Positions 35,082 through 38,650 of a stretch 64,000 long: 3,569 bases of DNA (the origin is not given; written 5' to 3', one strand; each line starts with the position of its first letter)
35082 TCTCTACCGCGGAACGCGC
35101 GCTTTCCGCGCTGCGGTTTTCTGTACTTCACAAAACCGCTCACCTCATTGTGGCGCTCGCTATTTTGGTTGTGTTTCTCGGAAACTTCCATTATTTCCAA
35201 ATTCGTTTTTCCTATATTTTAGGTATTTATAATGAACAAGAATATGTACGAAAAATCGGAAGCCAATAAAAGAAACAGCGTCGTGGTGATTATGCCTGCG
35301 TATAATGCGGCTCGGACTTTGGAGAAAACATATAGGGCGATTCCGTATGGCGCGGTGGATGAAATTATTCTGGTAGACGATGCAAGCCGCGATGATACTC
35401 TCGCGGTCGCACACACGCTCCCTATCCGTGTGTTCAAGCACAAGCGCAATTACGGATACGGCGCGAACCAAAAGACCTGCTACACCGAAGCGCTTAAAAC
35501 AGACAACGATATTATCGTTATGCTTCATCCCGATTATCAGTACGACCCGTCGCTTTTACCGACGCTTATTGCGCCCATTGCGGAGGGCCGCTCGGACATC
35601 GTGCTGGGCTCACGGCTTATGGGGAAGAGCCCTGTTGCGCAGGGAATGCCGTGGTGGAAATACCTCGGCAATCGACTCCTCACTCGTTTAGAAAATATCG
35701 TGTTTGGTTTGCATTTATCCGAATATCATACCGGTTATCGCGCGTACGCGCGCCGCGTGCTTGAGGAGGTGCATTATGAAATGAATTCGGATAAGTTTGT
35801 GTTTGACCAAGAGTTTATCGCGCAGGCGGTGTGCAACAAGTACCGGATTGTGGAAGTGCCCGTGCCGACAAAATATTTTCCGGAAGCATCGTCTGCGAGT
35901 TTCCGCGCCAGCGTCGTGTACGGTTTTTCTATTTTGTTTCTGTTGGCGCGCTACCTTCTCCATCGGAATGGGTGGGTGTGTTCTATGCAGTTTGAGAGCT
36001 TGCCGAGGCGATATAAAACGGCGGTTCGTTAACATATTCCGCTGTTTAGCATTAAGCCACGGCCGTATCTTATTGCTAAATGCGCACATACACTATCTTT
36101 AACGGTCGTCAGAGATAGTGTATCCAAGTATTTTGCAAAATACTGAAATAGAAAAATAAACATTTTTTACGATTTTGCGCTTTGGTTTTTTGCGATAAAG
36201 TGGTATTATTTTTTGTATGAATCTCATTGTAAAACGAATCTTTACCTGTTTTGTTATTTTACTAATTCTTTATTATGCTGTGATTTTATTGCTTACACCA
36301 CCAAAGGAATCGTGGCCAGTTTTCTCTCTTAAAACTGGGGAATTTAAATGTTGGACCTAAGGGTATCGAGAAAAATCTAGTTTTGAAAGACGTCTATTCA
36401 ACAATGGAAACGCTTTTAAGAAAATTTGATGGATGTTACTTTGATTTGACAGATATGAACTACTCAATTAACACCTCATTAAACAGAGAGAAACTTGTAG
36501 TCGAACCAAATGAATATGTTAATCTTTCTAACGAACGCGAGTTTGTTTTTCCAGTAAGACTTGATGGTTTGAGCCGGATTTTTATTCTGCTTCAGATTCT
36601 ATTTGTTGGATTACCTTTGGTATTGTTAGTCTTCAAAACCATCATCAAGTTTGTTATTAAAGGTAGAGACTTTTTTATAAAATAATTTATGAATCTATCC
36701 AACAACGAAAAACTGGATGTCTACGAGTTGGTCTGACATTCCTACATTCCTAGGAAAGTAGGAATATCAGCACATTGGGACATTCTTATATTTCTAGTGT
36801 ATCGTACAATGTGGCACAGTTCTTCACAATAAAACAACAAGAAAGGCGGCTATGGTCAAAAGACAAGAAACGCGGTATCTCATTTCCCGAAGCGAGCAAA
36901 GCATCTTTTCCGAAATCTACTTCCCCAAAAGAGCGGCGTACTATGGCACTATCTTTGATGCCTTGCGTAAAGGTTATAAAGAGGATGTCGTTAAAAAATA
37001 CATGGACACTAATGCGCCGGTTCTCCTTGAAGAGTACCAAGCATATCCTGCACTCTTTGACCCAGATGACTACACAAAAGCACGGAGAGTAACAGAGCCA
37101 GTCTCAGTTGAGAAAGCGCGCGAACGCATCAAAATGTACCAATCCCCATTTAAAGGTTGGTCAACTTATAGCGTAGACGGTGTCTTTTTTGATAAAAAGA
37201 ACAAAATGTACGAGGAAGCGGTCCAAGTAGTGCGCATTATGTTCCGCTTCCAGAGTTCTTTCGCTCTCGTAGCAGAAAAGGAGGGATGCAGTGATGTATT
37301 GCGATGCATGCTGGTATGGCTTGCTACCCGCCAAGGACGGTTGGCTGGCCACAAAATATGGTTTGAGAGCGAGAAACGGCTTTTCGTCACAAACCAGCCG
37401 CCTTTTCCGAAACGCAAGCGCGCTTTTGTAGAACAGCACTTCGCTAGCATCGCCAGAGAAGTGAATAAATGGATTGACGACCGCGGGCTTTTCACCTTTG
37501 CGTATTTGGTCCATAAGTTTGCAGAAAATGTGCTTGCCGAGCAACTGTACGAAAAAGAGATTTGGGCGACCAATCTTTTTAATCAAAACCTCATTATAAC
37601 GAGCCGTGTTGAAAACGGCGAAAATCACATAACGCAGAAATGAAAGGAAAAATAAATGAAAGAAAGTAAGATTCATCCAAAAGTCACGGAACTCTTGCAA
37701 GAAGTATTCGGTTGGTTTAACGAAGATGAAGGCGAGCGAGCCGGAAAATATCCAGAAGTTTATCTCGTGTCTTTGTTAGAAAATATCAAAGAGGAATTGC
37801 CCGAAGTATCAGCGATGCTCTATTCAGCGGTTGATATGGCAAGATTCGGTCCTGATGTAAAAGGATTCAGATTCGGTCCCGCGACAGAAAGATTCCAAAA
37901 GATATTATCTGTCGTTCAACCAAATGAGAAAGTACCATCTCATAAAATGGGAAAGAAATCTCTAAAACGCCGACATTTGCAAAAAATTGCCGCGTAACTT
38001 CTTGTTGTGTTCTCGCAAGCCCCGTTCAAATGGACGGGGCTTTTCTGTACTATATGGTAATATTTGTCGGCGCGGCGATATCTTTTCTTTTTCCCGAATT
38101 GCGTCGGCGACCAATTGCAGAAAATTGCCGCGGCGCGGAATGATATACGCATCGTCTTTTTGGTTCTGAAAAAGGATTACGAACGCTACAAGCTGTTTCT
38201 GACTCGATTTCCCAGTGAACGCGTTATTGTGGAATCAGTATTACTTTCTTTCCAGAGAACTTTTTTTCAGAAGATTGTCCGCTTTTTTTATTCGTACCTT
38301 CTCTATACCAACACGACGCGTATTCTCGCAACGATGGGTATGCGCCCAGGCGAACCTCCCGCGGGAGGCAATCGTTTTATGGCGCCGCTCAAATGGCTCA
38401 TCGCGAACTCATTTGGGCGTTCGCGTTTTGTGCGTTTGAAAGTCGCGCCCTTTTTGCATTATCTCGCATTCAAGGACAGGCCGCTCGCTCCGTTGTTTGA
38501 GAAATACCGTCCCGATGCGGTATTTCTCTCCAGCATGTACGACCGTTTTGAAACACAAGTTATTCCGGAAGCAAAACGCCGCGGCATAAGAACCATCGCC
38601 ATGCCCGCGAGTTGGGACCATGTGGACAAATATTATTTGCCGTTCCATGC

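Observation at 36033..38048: Low-GC ~2 kb island with three orphan ORFs interrupting the glycan locus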

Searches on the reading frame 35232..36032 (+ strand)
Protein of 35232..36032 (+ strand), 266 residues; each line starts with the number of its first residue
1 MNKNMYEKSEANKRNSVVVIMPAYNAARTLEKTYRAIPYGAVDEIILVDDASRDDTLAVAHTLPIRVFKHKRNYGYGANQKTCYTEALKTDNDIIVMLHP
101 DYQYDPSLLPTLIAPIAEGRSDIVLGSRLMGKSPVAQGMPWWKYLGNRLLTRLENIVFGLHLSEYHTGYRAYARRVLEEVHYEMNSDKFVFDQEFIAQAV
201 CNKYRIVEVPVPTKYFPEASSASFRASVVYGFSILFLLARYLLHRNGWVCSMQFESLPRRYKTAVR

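Call 5: search_protein_families(library=pfam, proteins=[window:35232-36032:+], max_evalue=1)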
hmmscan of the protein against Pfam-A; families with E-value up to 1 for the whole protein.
window:35232-36032:+ (266 aa): 2 families
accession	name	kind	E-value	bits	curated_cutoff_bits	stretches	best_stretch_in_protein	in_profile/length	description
PF00535.33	Glycos_transf_2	-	4.2e-23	82.5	23.3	1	19-180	2-167/168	Glycosyl transferase family 2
PF13704.12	Glyco_tranf_2_4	-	0.042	14.8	27.5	1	25-90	2-68/98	Glycosyl transferase family 2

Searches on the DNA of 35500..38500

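Call 9: search_rna_families(source=window, start=35500, end=38500, threshold=evalue, max_evalue=1)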
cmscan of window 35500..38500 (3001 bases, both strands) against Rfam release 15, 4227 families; matches with E-value up to 1: 1.
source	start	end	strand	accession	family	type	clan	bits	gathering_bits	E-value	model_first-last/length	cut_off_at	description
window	36724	36774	+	RF03442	mir-4003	Gene; miRNA;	-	21.9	70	0.8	1-58/58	no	mir-4003 microRNA precursor family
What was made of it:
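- Tried and rejected: Rfam gave only a chance miRNA hit at E 0.8 (call 9).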

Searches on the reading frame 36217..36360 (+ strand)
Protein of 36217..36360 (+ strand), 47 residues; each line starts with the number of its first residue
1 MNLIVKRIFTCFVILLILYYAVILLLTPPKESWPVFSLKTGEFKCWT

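Call 5: search_protein_families(library=pfam, proteins=[window:36217-36360:+], max_evalue=1)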
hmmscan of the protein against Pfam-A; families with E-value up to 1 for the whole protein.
window:36217-36360:+ (47 aa): 1 family
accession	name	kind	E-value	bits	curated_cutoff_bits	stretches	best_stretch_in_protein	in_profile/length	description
PF06024.17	Orf78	-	0.11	13.3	29.4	1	7-28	70-91/101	Orf78 (ac78)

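Call 6: search_protein_families(library=padloc, proteins=[window:36217-36360:+], max_evalue=10)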
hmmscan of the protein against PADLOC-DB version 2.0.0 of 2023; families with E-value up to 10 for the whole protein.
window:36217-36360:+ (47 aa): 0 families

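Call 7: search_protein_families(library=phrogs, proteins=[window:36217-36360:+], max_evalue=10)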
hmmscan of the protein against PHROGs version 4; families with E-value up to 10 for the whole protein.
window:36217-36360:+ (47 aa): 0 families

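Call 28: search_protein_families(library=ncbifam, proteins=[window:36217-36360:+], max_evalue=10)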
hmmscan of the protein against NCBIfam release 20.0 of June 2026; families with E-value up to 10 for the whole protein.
window:36217-36360:+ (47 aa): 0 families

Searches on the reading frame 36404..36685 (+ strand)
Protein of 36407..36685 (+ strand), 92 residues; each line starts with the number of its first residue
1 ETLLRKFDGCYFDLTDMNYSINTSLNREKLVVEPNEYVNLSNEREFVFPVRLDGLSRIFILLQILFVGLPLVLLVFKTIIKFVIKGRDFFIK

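Call 5: search_protein_families(library=pfam, proteins=[window:36407-36685:+], max_evalue=1)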
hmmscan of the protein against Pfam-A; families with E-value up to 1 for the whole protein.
window:36407-36685:+ (92 aa): 0 families

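Call 6: search_protein_families(library=padloc, proteins=[window:36407-36685:+], max_evalue=10)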
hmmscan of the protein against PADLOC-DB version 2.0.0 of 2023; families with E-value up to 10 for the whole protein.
window:36407-36685:+ (92 aa): 0 families

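Call 7: search_protein_families(library=phrogs, proteins=[window:36407-36685:+], max_evalue=10)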
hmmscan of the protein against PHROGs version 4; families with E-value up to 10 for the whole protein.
window:36407-36685:+ (92 aa): 0 families

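Call 28: search_protein_families(library=ncbifam, proteins=[window:36407-36685:+], max_evalue=10)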
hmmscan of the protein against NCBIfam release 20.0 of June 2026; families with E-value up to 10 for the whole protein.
window:36407-36685:+ (92 aa): 0 families

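Call 48: list_cluster_members(proteins=[window:36404-36682:+, window:36383-36682:+, window:36217-36357:+, window:35232-36029:+, window:38064-39425:+])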
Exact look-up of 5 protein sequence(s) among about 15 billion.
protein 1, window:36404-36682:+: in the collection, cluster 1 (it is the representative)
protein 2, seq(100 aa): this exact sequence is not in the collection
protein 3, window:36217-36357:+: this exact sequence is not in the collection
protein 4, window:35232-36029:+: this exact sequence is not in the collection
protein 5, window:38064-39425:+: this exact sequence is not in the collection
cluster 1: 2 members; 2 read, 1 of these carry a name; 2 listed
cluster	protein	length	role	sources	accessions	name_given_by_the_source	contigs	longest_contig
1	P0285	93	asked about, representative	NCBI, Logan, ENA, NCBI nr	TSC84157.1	MAG: hypothetical protein G01um101417_313 [Parcubacteria group bacterium Gr01-1014_17]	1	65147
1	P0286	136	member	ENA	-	-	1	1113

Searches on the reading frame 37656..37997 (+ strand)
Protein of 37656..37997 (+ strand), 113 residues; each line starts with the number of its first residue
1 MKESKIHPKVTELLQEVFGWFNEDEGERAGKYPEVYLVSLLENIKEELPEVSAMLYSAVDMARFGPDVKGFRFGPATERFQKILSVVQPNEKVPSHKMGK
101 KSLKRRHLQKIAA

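Call 5: search_protein_families(library=pfam, proteins=[window:37656-37997:+], max_evalue=1)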
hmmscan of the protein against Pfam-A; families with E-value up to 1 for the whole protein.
window:37656-37997:+ (113 aa): 0 families

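Call 6: search_protein_families(library=padloc, proteins=[window:37656-37997:+], max_evalue=10)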
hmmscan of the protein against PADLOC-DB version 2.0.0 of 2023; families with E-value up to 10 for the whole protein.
window:37656-37997:+ (113 aa): 0 families

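Call 7: search_protein_families(library=phrogs, proteins=[window:37656-37997:+], max_evalue=10)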
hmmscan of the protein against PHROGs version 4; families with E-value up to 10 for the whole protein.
window:37656-37997:+ (113 aa): 0 families

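Call 13: find_homologous_proteins(query=window:37656-37997:+, max_evalue=0.001)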
Query window:37656-37997:+ (113 aa): 17 proteins with E <= 0.001 among 31 candidates.
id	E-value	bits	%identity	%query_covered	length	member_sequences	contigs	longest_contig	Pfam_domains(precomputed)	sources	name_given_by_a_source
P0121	6.4e-68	244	100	100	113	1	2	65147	-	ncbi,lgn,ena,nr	ncbi:MAG: hypothetical protein G01um101417_315 [Parcubacteria group bacterium Gr01-1014_17]|nr:MAG: 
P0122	1.6e-37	146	68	96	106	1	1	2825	-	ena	-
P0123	2.3e-36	142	63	97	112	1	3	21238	-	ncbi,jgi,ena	-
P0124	2.4e-34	136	65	96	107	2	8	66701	-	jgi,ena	-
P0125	4.5e-33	132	62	100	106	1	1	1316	-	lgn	-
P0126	1.4e-31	127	61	100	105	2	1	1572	-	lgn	-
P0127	1.8e-31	126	68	84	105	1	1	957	-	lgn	-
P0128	1.9e-30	123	60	96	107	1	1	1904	-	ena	-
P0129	8.2e-30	121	58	100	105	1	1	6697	-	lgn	-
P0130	9.7e-29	118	59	96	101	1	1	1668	-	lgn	-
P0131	2.7e-28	116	57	96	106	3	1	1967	-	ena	-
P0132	7.4e-26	108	57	100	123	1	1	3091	-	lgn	-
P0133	6.0e-25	105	58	96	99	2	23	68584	-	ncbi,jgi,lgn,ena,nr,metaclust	ncbi:MAG: hypothetical protein UX94_C0004G0008 [Parcubacteria group bacterium GW2011_GWA2_47_21]|nr:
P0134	8.3e-23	99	63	75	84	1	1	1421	-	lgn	-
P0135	2.3e-22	97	54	96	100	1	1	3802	-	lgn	-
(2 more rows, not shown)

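Call 28: search_protein_families(library=ncbifam, proteins=[window:37656-37997:+], max_evalue=10)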
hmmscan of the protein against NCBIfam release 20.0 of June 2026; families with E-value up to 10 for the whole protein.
window:37656-37997:+ (113 aa): 0 families

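Call 56: search_protein_families(library=pfam, alignment_id=A3, max_evalue=1)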
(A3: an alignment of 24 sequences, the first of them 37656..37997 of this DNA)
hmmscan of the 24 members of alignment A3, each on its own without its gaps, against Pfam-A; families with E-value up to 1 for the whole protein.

A. member 1, window:37656-37997:+ (113 aa): 0 families

B. families by the number of members that match (of 24 scanned): 20 families
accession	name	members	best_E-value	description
PF20253.3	DUF6604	1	0.0094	Family of unknown function (DUF6604)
PF01726.22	LexA_DNA_bind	1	0.013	LexA DNA binding domain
PF16689.10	APC_N_CC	1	0.021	Coiled-coil N-terminus of APC, dimerisation domain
PF04538.17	BEX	1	0.025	Brain expressed X-linked like family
PF22215.1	MLKL_N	1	0.033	Mixed lineage kinase domain-like N-terminal domain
PF13234.12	MTR4_beta-barrel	1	0.039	Mtr4-like, beta-barrel domain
PF24235.1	RHG29_45_N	1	0.047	Rho GTPase-activating protein 29/45 N-terminal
PF04967.18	HTH_10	1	0.07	HTH DNA binding domain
PF13817.11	DDE_Tnp_IS66_C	1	0.085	IS66 C-terminal element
PF24012.1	DUF7326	1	0.094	Family of unknown function (DUF7326)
PF19174.5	DUF5856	1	0.097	Family of unknown function (DUF5856)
PF15423.11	FLYWCH_N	1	0.11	FLYWCH-type zinc finger-containing protein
PF06972.17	GIP1_N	1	0.13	GBF-interacting protein 1 N-terminal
PF05739.25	SNARE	1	0.18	SNARE domain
PF19345.5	MTHFR_2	1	0.19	Mycobacterial methylenetetrahydrofolate reductase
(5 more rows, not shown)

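Call 57: search_solved_structures(query=A3, max_evalue=10)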
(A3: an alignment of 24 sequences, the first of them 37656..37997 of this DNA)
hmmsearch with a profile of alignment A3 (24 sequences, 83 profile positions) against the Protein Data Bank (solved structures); distinct sequences matched with E-value up to 10: 8.
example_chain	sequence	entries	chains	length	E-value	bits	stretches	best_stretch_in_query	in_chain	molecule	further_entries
2qk2_A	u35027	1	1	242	0.035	17.3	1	28-73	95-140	LP04448p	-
2qsf_X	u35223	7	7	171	0.25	14.6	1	4-63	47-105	UV excision repair protein RAD23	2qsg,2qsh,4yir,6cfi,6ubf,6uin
6ug1_X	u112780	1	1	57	0.37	14.1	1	4-40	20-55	UV excision repair protein RAD23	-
3esw_B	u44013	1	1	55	0.78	13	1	4-38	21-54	UV excision repair protein RAD23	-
9r1o_A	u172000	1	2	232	1.1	12.5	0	4-18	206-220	sc-apCC-6-DPH-NR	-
2lse_A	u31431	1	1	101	1.2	12.5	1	14-45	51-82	Four Helix Bundle Protein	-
1x3w_B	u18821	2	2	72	1.2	12.5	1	4-39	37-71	UV excision repair protein RAD23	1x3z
7rdr_A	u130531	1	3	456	4.4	10.6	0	36-70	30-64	Circular tendon repeat protein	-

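Call 58: find_homologous_proteins(query=A3, max_evalue=0.001)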
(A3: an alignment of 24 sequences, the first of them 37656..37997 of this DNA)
Query A3 (24 sequences) (113 aa, profile of the alignment): 33 proteins with E <= 0.001 among 713 candidates.
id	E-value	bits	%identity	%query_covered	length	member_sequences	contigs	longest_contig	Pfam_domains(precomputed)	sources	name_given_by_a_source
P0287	2.4e-28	116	49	56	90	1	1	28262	-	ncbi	-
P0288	1.2e-27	113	50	46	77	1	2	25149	-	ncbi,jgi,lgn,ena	-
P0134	8.7e-27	111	63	75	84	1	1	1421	-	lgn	-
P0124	2.4e-26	109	65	96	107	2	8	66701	-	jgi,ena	-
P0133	2.4e-26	109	58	96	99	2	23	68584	-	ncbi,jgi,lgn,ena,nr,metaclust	ncbi:MAG: hypothetical protein UX94_C0004G0008 [Parcubacteria group bacterium GW2011_GWA2_47_21]|nr:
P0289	6.8e-26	108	47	47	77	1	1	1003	-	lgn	-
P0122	8.3e-26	108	68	96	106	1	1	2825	-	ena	-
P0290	9.8e-26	107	47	48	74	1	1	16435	-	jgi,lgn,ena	-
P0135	2.0e-25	106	54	96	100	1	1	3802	-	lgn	-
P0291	3.5e-25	106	45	47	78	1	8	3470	-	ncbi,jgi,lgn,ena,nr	ncbi:MAG TPA: hypothetical protein VI937_03745 [Negativicutes bacterium]|nr:hypothetical protein [Ne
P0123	1.1e-24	104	63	97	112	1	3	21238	-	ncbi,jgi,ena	-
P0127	1.4e-24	104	68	84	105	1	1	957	-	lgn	-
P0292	2.2e-24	103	39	50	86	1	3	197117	-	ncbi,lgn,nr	ncbi:MAG: hypothetical protein HYT36_03810 [Candidatus Staskawiczbacteria bacterium]|nr:hypothetical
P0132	5.2e-24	102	57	100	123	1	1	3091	-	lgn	-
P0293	1.3e-23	100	35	46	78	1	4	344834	-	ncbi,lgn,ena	-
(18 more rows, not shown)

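Call 66: predict_structure(alignment_id=A4)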
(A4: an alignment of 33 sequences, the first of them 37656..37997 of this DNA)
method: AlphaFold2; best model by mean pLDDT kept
length: 113 residues; sequences in the alignment: 33
mean_pLDDT: 71.8   pTM: 0.57
mean pLDDT of the five models: 71.8, 70.5, 70.1, 68.6, 67.6
residues with pLDDT >= 90: 35; 70-90: 31; 50-70: 22; < 50: 25
segments of 3 or more residues with pLDDT < 50: 91-113
pLDDT, mean of each block of 10 residues (from residue 1): 76 95 95 94 81 74 64 61 77 42 41 39
secondary structure, 60 per line:
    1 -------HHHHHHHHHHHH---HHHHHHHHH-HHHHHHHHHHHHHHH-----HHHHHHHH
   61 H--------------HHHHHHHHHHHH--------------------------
elements in order: H8-19 H23-31 H33-47 H53-61 H76-87

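Call 72: fold_search(model_id=the predicted structure, library=pdb)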
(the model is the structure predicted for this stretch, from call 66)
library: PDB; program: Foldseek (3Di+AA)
matches with E <= 10: 3; with E <= 0.001: 0
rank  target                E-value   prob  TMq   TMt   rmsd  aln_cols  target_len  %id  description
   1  8uca_a8               6.5e+00  0.04  0.21  0.16  20.3       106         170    9  Formation of I2+III2 supercomplex rescues respiratory chain defects (released 2025-01-15)
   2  9dbv                  7.8e+00  0.03  0.21  0.22  15.1        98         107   12  Cu-Bound Structure of Computationally Designed Homotetramer PW1 (released 2025-08-27)
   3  2pei_A                8.9e+00  0.02  0.20  0.21  10.7        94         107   10  Crystal structure of selenomethionine-labeled RbcX (released 2007-07-10)
